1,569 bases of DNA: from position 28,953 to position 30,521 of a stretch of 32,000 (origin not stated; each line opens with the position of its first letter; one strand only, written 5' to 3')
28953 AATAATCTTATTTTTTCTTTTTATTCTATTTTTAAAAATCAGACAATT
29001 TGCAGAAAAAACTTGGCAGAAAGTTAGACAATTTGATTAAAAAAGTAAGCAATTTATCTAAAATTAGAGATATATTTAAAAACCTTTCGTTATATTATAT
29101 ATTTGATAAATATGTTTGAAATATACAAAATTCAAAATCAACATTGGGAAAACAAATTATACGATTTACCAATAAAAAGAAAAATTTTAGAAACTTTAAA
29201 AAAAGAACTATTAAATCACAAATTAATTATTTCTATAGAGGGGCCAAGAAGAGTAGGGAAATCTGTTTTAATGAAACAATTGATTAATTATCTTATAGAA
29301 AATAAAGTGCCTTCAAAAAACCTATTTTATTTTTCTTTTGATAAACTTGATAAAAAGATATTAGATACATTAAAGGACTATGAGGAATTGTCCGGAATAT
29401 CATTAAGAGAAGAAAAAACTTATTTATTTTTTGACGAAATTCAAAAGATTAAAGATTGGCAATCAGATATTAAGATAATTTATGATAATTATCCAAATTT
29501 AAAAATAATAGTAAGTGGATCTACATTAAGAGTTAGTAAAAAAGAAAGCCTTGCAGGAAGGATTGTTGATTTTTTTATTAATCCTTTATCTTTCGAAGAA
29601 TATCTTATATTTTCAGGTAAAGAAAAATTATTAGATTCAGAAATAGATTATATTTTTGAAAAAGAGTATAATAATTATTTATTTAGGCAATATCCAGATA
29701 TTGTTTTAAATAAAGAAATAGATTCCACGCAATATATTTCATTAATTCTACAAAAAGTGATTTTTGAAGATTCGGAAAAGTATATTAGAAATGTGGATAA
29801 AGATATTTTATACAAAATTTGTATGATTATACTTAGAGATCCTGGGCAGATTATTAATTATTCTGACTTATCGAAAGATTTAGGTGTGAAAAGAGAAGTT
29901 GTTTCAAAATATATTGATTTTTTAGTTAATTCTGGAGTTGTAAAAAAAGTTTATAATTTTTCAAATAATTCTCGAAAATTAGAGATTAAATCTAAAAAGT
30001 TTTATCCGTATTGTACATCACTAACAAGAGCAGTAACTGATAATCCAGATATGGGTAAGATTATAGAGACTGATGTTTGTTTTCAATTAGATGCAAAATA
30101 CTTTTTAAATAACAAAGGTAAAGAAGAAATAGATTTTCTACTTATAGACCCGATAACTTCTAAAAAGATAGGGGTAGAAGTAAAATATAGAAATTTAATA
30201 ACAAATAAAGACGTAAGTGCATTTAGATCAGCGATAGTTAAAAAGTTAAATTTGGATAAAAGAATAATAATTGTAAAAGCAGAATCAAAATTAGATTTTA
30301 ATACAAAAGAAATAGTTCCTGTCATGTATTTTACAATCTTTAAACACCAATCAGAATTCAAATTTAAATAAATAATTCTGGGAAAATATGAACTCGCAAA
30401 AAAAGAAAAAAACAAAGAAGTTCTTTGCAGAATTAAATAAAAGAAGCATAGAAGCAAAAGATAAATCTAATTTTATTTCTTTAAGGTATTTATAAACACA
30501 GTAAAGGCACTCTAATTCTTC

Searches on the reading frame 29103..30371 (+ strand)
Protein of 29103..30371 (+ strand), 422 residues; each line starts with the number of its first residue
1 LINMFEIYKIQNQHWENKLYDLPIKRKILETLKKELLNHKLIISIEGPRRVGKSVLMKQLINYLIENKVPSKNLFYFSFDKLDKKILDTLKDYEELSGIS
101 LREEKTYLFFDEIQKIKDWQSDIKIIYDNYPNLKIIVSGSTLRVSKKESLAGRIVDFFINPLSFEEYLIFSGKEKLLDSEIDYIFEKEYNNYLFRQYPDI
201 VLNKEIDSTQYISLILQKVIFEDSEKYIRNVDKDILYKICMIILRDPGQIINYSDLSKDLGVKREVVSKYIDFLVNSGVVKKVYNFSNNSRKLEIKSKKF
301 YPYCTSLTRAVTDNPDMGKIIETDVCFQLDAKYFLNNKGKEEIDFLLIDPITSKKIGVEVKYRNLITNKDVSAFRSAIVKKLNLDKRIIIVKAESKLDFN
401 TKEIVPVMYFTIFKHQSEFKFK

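Call 71: search_protein_families(library=pfam, proteins=[window:29103-30371:+], max_evalue=0.0001)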
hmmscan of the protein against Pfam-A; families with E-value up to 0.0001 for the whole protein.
window:29103-30371:+ (422 aa): 4 families
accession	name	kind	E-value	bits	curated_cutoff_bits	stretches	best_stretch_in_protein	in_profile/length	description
PF13173.12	AAA_14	-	5.7e-33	114.1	27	1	41-168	3-129/129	AAA domain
PF13635.12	DUF4143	-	1.1e-14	54.9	28.1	1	223-363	3-160/160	Domain of unknown function (DUF4143)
PF13412.12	HTH_24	-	7.6e-05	22.7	21.9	0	242-281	11-48/48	Winged helix-turn-helix DNA-binding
PF14516.12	AAA_35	-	9.6e-05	21.8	27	0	24-91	14-79/331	AAA-like domain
